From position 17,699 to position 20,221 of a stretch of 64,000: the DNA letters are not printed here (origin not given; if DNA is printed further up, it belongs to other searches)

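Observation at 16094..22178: Orphan glycyl-radical-enzyme operon with a sialidase-fold protein, a FAD oxidoreductase and a NanA/DapA-type aldolase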

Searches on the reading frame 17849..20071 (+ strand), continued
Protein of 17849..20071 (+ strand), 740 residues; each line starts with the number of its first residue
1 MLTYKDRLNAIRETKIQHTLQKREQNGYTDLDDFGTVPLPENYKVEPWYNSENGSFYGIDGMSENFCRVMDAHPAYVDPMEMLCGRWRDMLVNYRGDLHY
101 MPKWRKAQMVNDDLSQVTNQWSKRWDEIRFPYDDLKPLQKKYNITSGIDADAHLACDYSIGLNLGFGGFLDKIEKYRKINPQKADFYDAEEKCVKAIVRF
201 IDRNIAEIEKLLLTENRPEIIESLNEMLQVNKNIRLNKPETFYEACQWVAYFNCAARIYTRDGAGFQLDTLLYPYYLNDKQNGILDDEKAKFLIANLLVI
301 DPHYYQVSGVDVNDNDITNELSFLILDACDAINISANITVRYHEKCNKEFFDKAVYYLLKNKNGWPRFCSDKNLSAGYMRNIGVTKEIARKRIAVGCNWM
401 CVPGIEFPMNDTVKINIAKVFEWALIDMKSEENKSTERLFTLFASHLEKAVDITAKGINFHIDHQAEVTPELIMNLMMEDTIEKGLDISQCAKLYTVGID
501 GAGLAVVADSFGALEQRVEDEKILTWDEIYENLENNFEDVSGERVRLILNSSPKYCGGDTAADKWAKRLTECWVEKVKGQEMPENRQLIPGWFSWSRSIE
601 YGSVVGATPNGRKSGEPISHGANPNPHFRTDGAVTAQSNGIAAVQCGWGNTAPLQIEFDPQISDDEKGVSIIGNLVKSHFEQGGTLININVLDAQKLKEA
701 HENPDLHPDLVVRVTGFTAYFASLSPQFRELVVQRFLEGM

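Call 78: search_protein_families(library=pfam, proteins=[L093:4751-5665:+, L140:10238-11017:+, L017:17762-18778:+, L133:47-439:+, L122:10618-11631:+, L116:6979-8094:-, L143:5519-6667:-, L140:4193-5269:-, L134:268-1599:-, L121:16187-17134:+], max_evalue=0.01)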
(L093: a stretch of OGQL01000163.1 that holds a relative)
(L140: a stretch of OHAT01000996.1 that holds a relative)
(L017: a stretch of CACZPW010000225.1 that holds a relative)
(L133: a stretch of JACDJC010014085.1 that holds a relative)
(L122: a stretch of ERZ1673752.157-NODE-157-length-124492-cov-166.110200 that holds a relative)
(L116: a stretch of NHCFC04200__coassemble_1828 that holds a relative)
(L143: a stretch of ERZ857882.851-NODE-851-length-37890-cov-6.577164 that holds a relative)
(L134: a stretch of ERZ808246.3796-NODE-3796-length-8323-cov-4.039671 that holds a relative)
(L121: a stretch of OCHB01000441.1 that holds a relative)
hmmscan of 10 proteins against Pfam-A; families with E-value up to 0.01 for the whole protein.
L093:4751-5665:+ (304 aa): 2 families
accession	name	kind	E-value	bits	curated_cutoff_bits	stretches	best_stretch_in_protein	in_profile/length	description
PF01261.30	AP_endonuc_2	-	1.3e-35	123.8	31.1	1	37-297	2-247/249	Xylose isomerase-like TIM barrel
PF13176.12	TPR_7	-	0.0082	16.6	27.9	0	151-175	9-33/36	Tetratricopeptide repeat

L140:10238-11017:+ (259 aa): 1 family
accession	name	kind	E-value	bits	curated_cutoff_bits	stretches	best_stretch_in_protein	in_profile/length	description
PF07883.17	Cupin_2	-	0.0029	17.7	27.2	0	52-79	20-47/70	Cupin domain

L017:17762-18778:+ (338 aa): 2 families
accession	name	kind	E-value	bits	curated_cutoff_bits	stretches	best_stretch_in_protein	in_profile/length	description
PF21621.3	MPI_cupin_dom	-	2.6e-06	27.8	27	1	269-334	11-74/79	Mannose-6-phosphate isomerase, cupin domain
PF07883.17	Cupin_2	-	2e-05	24.7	27.2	0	291-320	21-50/70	Cupin domain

L133:47-439:+ (130 aa): 1 family
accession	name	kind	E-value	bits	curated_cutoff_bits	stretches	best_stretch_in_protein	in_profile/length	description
PF04115.18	Ureidogly_lyase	-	9.6e-05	22.5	23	1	26-117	56-151/162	Ureidoglycolate lyase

L122:10618-11631:+ (337 aa): 1 family
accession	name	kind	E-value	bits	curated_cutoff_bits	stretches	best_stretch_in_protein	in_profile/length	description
PF06379.18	RhaT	-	3.2e-39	135.6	27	1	2-332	2-337/344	L-rhamnose-proton symport protein (RhaT)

L116:6979-8094:- (371 aa): 2 families
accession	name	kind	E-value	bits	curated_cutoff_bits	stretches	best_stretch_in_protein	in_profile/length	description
PF00480.26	ROK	-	2.8e-48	165.4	22.9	1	37-352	2-289/294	ROK family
PF02685.22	Glucokinase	-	0.00041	19.9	22.1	1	40-242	4-205/314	Glucokinase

L143:5519-6667:- (382 aa): 2 families
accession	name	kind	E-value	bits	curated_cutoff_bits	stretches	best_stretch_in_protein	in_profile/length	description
PF13377.12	Peripla_BP_3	-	4.1e-19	69.7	26.5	1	109-265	3-167/167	Periplasmic binding protein-like domain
PF13556.12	HTH_30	-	0.00022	21.4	27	1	322-354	12-44/59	PucR C-terminal helix-turn-helix domain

L140:4193-5269:- (358 aa): 1 family
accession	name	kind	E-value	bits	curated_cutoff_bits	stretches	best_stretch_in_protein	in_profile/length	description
PF03480.18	DctP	-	1.5e-51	175.9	23.4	1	62-343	4-283/286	Bacterial extracellular solute-binding protein, family 7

L134:268-1599:- (443 aa): 1 family
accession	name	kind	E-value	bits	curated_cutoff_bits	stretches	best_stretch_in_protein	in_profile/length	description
PF06808.19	DctM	-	5.1e-104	348.8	23.8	1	23-431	1-412/413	Tripartite ATP-independent periplasmic transporter, DctM component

L121:16187-17134:+ (315 aa): 1 family
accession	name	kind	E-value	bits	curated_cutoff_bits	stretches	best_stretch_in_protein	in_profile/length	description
PF13385.13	Laminin_G_3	-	1.5e-25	90.5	27.6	1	110-265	2-151/151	Concanavalin A-like lectin/glucanases superfamily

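Call 86: search_protein_families(library=ncbifam, proteins=[L140:10238-11017:+, L017:17762-18778:+, L133:47-439:+, L093:4751-5665:+, L054:14626-15402:-, L054:15418-16293:-, L054:13459-14607:-, L054:3030-4241:-, L140:4193-5269:-], max_evalue=0.001)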
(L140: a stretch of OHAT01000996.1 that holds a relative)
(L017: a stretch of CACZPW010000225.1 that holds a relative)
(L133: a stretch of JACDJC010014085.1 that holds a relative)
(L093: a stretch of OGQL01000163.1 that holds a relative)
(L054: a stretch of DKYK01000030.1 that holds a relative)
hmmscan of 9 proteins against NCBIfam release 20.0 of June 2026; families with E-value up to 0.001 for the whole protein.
L140:10238-11017:+ (259 aa): 0 families

L017:17762-18778:+ (338 aa): 1 family
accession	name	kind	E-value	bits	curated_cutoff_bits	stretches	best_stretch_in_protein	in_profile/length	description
TIGR00218.1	manA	equivalog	9.3e-19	67.8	116.2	2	118-331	151-352/359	mannose-6-phosphate isomerase, class I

L133:47-439:+ (130 aa): 2 families
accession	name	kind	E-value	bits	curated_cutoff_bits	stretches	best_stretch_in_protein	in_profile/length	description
TIGR04366.1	cupin_WbuC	subfamily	1.9e-05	24.6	42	1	42-97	46-104/132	WbuC family cupin fold metalloprotein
NF002952.0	PRK03606.2-3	equivalog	0.00085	19.3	260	1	27-97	58-130/164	ureidoglycolate lyase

L093:4751-5665:+ (304 aa): 9 families
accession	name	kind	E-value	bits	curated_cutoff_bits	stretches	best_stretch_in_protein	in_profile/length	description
NF009688.0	PRK13209.1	subfamily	1e-11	44.4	317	1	159-292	135-269/286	L-ribulose-5-phosphate 3-epimerase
NF041099.2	keto_glucon_epim_IolO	equivalog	1.5e-10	40.8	300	1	155-297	125-265/269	5-keto-L-gluconate epimerase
NF007360.0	PRK09856.1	equivalog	1.1e-09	38.2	305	1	152-300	119-271/276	fructoselysine 3-epimerase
TIGR04379.1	myo_inos_iolE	equivalog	7e-09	35.6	290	1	154-241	125-211/290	myo-inosose-2 dehydratase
TIGR00542.1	hxl6Piso_put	equivalog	3e-08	33.3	272.15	1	160-279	131-249/279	L-ribulose-5-phosphate 3-epimerase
NF009689.0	PRK13210.1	subfamily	1.5e-06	27.6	200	1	161-284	133-263/286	L-ribulose-5-phosphate 3-epimerase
NF051856.1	PsicseEpim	equivalog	4.1e-06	26.8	300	1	154-278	123-244/287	D-psicose 3-epimerase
NF042435.1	DhshikDhtase_QuiC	equivalog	3.9e-05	22.3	1200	1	159-288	112-248/635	3-dehydroshikimate dehydratase QuiC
TIGR03234.1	OH-pyruv-isom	equivalog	0.00057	19.3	353.45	0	153-280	114-241/254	hydroxypyruvate isomerase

L054:14626-15402:- (258 aa): 5 families
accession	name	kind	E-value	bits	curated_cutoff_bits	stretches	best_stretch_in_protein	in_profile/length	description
NF041099.2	keto_glucon_epim_IolO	equivalog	3.4e-15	56.1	300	1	15-233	29-245/269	5-keto-L-gluconate epimerase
TIGR03234.1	OH-pyruv-isom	equivalog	8.6e-15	54.7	353.45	1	62-234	68-240/254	hydroxypyruvate isomerase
NF051856.1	PsicseEpim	equivalog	5.5e-12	46.1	300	1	16-233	25-244/287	D-psicose 3-epimerase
NF043033.1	OxoTetrIsom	equivalog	1.1e-11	45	325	1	62-233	69-236/251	2-oxo-tetronate isomerase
NF007444.0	PRK09997.1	equivalog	4.5e-06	26.3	465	1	70-236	77-243/258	hydroxypyruvate isomerase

L054:15418-16293:- (291 aa): 2 families
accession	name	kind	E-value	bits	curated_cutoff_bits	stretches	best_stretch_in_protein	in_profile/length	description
NF009689.0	PRK13210.1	subfamily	2.3e-07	30.3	200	1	79-271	84-263/286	L-ribulose-5-phosphate 3-epimerase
TIGR00542.1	hxl6Piso_put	equivalog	3.5e-05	23.3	272.15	1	79-271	83-254/279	L-ribulose-5-phosphate 3-epimerase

L054:13459-14607:- (382 aa): 65 families (the best 25 are shown)
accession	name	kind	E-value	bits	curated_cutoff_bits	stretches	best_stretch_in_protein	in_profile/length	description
TIGR04350.1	C_S_lyase_PatB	subfamily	7.3e-115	383.9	340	1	8-376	4-380/384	PatB family C-S lyase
NF041364.1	GntC_guanitoxin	equivalog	1.2e-41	142.8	415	1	67-376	45-354/356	guanitoxin biosynthesis PLP-dependent (S)-gamma-hydroxy-L-arginine cyclodehydratase GntC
NF004770.0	PRK06108.1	subfamily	9.9e-41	139.8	422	1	24-380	36-393/396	pyridoxal phosphate-dependent aminotransferase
NF005855.0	PRK07777.1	equivalog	1.9e-36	126.2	553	1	66-340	72-346/391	pyridoxal phosphate-dependent aminotransferase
NF006756.0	PRK09276.1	subfamily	6.9e-36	124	507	1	24-377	31-384/387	LL-diaminopimelate aminotransferase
NF006488.0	PRK08912.1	equivalog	1.3e-34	119.8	498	1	66-379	70-384/387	aminotransferase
NF005815.0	PRK07681.1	equivalog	1.4e-32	113.2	545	1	29-375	37-382/399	LL-diaminopimelate aminotransferase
TIGR03540.1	DapC_direct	equivalog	2.6e-32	112.2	593.25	1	24-375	29-380/383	LL-diaminopimelate aminotransferase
NF006229.0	PRK08361.1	equivalog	3.4e-32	111.9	624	1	24-379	33-388/391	aspartate aminotransferase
NF005977.0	PRK08068.1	subfamily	5e-30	105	494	1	29-378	37-386/391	transaminase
NF005744.0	PRK07568.1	subfamily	1.6e-29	102.9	389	1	65-308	72-312/398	pyridoxal phosphate-dependent aminotransferase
NF004975.0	PRK06348.1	equivalog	5.5e-29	101.3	549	1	24-377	29-381/384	pyridoxal phosphate-dependent aminotransferase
NF006514.0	PRK08960.1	equivalog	3.9e-28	98.3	554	1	24-380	32-386/388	pyridoxal phosphate-dependent aminotransferase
NF004611.0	PRK05942.1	equivalog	9.6e-28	97.2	628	1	44-375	55-386/394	aspartate aminotransferase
NF041091.1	asp_aminotase_Arch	equivalog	1.5e-27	96.4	550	1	23-379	26-375/376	aspartate aminotransferase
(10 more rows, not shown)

L054:3030-4241:- (403 aa): 3 families
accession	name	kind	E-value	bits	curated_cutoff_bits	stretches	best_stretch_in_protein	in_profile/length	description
NF041848.1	celb_epim_EpiA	equivalog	8.3e-92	308.4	800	1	22-397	25-400/405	cellobiose 2-epimerase EpiA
NF052547.1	AcylGsamEpipAGE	equivalog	3.5e-25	88.8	600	1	10-367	5-351/384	n-acyl-d-glucosamine 2-epimerase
NF051846.1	ManIsomPseudo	equivalog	8.7e-11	41.4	600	1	46-369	38-364/401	D-mannose isomerase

L140:4193-5269:- (358 aa): 2 families
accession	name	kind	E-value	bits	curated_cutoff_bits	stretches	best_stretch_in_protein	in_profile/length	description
NF037995.1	TRAP_S1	subfamily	2.3e-45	155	50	1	63-330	6-267/271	TRAP transporter substrate-binding protein DctP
TIGR00787.1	dctP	subfamily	2.8e-37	128.5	175.05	1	65-315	7-252/257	DctP family TRAP transporter solute-binding subunit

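Call 94: search_protein_families(library=pfam, proteins=[L095:711-2324:+, L004:16242-17954:+, L123:2826-3716:-, L143:1125-1928:-, L076:4267-5571:+, L076:5568-6371:+, L076:6387-7076:+, L076:2519-3304:+, L006:4734-5273:+, L104:4546-5607:-], max_evalue=0.001)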
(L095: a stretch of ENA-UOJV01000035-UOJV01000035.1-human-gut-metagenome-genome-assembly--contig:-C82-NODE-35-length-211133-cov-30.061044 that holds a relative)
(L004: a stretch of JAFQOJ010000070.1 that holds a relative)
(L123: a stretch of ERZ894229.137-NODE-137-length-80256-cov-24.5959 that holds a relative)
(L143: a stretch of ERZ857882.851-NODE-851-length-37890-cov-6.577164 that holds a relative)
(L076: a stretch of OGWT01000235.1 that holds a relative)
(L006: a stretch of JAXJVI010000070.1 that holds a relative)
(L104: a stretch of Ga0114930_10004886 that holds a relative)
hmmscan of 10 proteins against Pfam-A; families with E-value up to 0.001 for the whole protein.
L095:711-2324:+ (537 aa): 3 families
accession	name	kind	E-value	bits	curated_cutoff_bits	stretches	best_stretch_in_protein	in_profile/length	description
PF00072.30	Response_reg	-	3.3e-25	88.9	30.2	1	20-123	1-101/111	Response regulator receiver domain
PF12833.13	HTH_18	-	1.1e-19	70.9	33.6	1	455-533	1-79/80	Helix-turn-helix domain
PF00165.29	HTH_AraC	-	2.9e-16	59.6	26.6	2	441-482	1-41/42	Bacterial regulatory helix-turn-helix proteins, AraC family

L004:16242-17954:+ (570 aa): 3 families
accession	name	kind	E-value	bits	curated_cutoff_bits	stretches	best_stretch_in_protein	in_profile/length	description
PF18952.6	DUF5696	-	8.7e-43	147.2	25.6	1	137-564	194-608/612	Family of unknown function (DUF5696)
PF19773.5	DUF6259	-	6.3e-08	32.5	28.7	1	224-446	63-295/300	Domain of unknown function (DUF6259)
PF12905.13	Glyco_hydro_101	-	9.4e-05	22.4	25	1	244-312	64-133/272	Endo-alpha-N-acetylgalactosaminidase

L123:2826-3716:- (296 aa): 4 families
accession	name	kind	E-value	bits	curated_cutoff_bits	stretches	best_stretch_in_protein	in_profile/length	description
PF12833.13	HTH_18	-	5.4e-21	75.1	33.6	1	210-287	1-79/80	Helix-turn-helix domain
PF00165.29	HTH_AraC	-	5.1e-14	52.4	26.6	1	259-287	15-42/42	Bacterial regulatory helix-turn-helix proteins, AraC family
PF02311.25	AraC_binding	-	4.6e-08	33.3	21.1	1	34-151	17-124/135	AraC-like ligand binding domain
PF07883.17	Cupin_2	-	0.00039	20.5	27.2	0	29-82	8-60/70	Cupin domain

L143:1125-1928:- (267 aa): 1 family
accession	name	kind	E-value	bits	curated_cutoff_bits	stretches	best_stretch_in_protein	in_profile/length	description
PF01261.30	AP_endonuc_2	-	8.9e-27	94.8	31.1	1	22-262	1-248/249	Xylose isomerase-like TIM barrel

L076:4267-5571:+ (434 aa): 2 families
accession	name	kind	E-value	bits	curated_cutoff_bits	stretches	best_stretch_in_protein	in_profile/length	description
PF03727.22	Hexokinase_2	-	4e-38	131.6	24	1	207-426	2-239/242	Hexokinase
PF00349.27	Hexokinase_1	-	2.1e-22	80.3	24.3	1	27-196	17-200/201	Hexokinase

L076:5568-6371:+ (267 aa): 2 families
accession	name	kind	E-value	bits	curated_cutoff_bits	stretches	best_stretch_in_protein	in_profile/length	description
PF06560.17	GPI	-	3.9e-37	127.7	20.7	1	58-208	25-172/182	Glucose-6-phosphate isomerase (GPI)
PF00190.28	Cupin_1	-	0.0004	20.4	22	1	117-190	54-124/151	Cupin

L076:6387-7076:+ (229 aa): 1 family
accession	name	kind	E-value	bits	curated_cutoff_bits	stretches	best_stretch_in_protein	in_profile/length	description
PF00834.25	Ribul_P_3_epim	-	2.7e-59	200.4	21.1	1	6-199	3-196/198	Ribulose-phosphate 3 epimerase family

L076:2519-3304:+ (261 aa): 3 families
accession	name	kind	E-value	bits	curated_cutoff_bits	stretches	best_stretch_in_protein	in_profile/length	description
PF00455.28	DeoRC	-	5.2e-47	160.2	31.8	1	86-242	2-160/160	DeoR C terminal sensor domain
PF08220.18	HTH_DeoR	-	2.2e-16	59.8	21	1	18-72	1-55/57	DeoR-like helix-turn-helix domain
PF08279.18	HTH_11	-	3.6e-07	30.4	25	1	18-59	1-43/55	HTH domain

L006:4734-5273:+ (179 aa): 1 family
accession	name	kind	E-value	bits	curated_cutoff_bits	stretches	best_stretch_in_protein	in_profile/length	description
PF10688.14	Imp-YgjV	-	7.9e-31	107.5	23.5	1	6-165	1-155/159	Bacterial inner membrane protein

L104:4546-5607:- (353 aa): 1 family
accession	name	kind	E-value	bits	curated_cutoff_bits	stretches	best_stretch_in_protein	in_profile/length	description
PF01261.30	AP_endonuc_2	-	1.4e-23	84.3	31.1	1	121-342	2-241/249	Xylose isomerase-like TIM barrel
